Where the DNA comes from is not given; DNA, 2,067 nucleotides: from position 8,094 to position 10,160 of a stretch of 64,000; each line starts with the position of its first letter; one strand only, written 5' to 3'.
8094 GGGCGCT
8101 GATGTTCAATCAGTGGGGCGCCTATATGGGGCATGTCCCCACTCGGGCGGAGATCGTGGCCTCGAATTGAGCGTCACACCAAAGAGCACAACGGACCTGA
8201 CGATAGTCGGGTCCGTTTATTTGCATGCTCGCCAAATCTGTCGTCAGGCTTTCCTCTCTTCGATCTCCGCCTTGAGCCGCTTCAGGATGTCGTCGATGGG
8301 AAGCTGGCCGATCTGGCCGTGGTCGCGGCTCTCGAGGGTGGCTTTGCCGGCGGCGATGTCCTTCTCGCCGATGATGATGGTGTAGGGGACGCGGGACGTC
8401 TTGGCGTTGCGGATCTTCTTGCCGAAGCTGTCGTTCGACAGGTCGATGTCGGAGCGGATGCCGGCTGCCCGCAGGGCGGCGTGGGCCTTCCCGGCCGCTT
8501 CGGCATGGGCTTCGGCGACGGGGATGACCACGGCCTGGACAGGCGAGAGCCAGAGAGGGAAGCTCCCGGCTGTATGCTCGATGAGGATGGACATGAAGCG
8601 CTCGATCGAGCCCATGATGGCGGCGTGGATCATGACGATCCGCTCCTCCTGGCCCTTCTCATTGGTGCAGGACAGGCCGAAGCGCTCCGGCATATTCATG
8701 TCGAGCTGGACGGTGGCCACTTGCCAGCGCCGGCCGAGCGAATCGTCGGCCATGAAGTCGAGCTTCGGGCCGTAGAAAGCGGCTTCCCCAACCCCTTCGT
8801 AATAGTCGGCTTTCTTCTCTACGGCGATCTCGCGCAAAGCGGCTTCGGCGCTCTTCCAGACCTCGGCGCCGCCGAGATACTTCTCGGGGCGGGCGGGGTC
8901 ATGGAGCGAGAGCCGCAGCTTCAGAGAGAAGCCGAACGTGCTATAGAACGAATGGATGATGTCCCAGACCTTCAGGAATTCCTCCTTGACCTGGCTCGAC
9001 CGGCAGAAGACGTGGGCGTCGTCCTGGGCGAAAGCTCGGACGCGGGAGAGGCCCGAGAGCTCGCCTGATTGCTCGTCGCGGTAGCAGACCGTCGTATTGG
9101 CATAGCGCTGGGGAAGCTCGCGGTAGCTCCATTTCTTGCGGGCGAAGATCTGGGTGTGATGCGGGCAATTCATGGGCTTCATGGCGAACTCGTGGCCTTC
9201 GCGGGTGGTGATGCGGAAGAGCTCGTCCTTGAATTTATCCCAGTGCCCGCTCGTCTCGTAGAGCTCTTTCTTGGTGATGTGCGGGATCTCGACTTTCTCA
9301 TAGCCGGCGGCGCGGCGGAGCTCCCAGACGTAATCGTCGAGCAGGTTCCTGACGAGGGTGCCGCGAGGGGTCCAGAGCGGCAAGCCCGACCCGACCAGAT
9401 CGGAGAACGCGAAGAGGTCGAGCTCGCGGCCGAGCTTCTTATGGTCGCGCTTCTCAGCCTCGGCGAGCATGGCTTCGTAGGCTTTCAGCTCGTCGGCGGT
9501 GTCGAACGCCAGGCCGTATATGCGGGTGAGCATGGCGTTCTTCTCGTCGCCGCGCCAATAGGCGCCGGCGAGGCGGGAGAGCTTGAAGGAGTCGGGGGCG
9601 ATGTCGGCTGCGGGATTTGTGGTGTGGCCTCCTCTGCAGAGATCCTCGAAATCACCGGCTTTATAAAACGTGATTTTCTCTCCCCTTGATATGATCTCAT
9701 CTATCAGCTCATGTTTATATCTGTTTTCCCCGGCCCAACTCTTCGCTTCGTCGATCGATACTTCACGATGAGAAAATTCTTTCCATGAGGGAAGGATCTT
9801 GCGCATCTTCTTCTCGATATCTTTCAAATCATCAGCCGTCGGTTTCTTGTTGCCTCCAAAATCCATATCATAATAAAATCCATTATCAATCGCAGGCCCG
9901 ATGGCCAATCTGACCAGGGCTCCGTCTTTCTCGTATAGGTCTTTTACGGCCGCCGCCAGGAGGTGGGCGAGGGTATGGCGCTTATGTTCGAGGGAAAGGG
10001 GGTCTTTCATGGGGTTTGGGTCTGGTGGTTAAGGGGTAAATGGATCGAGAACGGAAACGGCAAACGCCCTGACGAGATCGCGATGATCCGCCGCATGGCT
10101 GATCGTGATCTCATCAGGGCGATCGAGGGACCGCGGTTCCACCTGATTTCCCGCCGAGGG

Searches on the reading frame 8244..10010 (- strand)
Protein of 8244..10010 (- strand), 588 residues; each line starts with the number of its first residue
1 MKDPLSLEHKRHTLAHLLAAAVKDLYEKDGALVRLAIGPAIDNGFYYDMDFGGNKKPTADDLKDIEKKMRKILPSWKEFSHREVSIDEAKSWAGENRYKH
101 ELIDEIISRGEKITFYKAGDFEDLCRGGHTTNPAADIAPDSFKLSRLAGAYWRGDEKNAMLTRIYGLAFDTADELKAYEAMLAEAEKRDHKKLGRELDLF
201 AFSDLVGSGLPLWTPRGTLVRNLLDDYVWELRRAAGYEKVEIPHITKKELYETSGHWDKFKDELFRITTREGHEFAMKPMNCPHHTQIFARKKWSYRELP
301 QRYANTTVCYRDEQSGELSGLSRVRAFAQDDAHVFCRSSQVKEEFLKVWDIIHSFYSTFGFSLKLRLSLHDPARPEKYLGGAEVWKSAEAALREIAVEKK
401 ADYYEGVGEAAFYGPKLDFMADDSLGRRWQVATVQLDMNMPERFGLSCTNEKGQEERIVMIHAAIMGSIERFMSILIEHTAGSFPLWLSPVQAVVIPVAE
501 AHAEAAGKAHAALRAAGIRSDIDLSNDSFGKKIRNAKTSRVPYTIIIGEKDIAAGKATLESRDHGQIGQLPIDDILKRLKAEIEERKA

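Call 5: search_protein_families(library=pfam, proteins=[window:8244-10010:-])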
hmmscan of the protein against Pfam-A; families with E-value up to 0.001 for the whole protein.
window:8244-10010:- (588 aa): 3 families
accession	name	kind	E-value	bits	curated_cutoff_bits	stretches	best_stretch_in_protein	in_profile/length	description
PF00587.30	tRNA-synt_2b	-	1e-45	156.4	29.3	1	265-479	1-178/179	tRNA synthetase class II core domain (G, H, P, S and T)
PF03129.25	HGTP_anticodon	-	6.5e-22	77.9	21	1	492-581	1-93/94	Anticodon binding domain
PF07973.19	tRNA_SAD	-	1.4e-05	25.4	24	1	113-165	1-44/44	Threonyl and Alanyl tRNA synthetase second additional domain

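Call 10: find_related_loci(query=window:8244-10010:-, collection=genome_contigs, flank=2500)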
Query window:8244-10010:- (588 aa) in genome_contigs; peptide patterns used: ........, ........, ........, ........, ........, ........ (x = any residue, [..] = any of these).
600 stretches matched a pattern (row limit reached: there are more); 596 encode a relative of the query (tblastn E <= 1e-3); the best 80 are kept; 80 distinct loci.
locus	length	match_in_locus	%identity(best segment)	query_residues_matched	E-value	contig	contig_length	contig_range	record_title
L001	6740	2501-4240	65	1-586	0e+0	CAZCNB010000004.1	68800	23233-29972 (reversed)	MAG TPA_asm: uncultured Candidatus Saccharibacteria bacterium isolate SRP135725_co1_330 genome assembly, contig: NODE_27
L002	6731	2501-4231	64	1-583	0e+0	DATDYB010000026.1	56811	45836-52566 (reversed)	MAG TPA_asm: Candidatus Paceibacterota bacterium isolate SMAG_U8154 k141_286428, whole genome shotgun sequence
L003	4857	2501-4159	66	6-565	0e+0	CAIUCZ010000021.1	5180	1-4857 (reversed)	Candidatus Falkowbacteria bacterium isolate AlinenLipids_bin-6572 genome assembly, contig: bin-6572:21/78, whole genome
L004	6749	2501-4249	63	1-586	0e+0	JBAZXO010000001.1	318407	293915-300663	MAG: Candidatus Paceibacterota bacterium isolate SO_2017_GW1_58 NODE_259_length_318407_cov_7.284130_OW334_2017, whole ge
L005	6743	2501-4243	62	6-587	0e+0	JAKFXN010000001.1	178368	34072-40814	MAG: Candidatus Parcubacteria bacterium isolate ND3_Bin_27 ND3_0000006, whole genome shotgun sequence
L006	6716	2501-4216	62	1-576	0e+0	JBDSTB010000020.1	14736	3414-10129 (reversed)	MAG: Candidatus Paceibacterota bacterium isolate cluster1_bin.548 k127_1065921, whole genome shotgun sequence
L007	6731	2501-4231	61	6-587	0e+0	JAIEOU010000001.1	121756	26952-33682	MAG: Patescibacteria group bacterium isolate co.spades.DASTOOL.1kb_143 c_000000444757, whole genome shotgun sequence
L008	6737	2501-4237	63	1-587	0e+0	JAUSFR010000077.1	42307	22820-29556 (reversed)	MAG: bacterium isolate E14_maxbin.342_sub E14_k141_1577372, whole genome shotgun sequence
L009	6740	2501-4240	61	1-586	0e+0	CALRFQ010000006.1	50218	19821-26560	MAG: Candidatus Nomurabacteria bacterium isolate RH-9nov16-150 genome assembly, contig: RH-9nov16-C-C964, whole genome s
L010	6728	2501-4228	61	8-586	0e+0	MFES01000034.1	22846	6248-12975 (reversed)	MAG: Candidatus Doudnabacteria bacterium RIFCSPHIGHO2_02_FULL_46_11 rifcsphigho2_02_scaffold_8083, whole genome shotgun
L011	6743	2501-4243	61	2-587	0e+0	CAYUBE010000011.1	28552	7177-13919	MAG TPA_asm: uncultured Candidatus Saccharibacteria bacterium isolate binchicken_co3_598 genome assembly, contig: NODE_5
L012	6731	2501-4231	58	6-586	0e+0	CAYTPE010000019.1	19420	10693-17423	MAG TPA_asm: uncultured Gammaproteobacteria bacterium isolate SRP257259_co1_76 genome assembly, contig: NODE_3357_length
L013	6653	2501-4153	60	33-587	0e+0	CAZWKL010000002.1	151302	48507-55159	MAG TPA_asm: uncultured Pseudomonadales bacterium isolate binchicken_co173_42 genome assembly, contig: NODE_235_length_1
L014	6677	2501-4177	60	33-587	0e+0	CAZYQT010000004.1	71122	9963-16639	MAG TPA_asm: uncultured Candidatus Saccharibacteria bacterium isolate SRP192515_co1_368 genome assembly, contig: NODE_22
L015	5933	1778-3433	61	34-586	0e+0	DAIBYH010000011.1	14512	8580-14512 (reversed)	MAG TPA_asm: Candidatus Parcubacteria bacterium isolate clean5438 NODE_11_length_14512_cov_4.046484, whole genome shotgu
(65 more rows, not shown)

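Call 56: find_encoding_contigs(protein=window:8244-10010:-, flank=1500, max_places=6)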
Protein window:8244-10010:- (588 aa): no gene with exactly this product is on record in the collection.
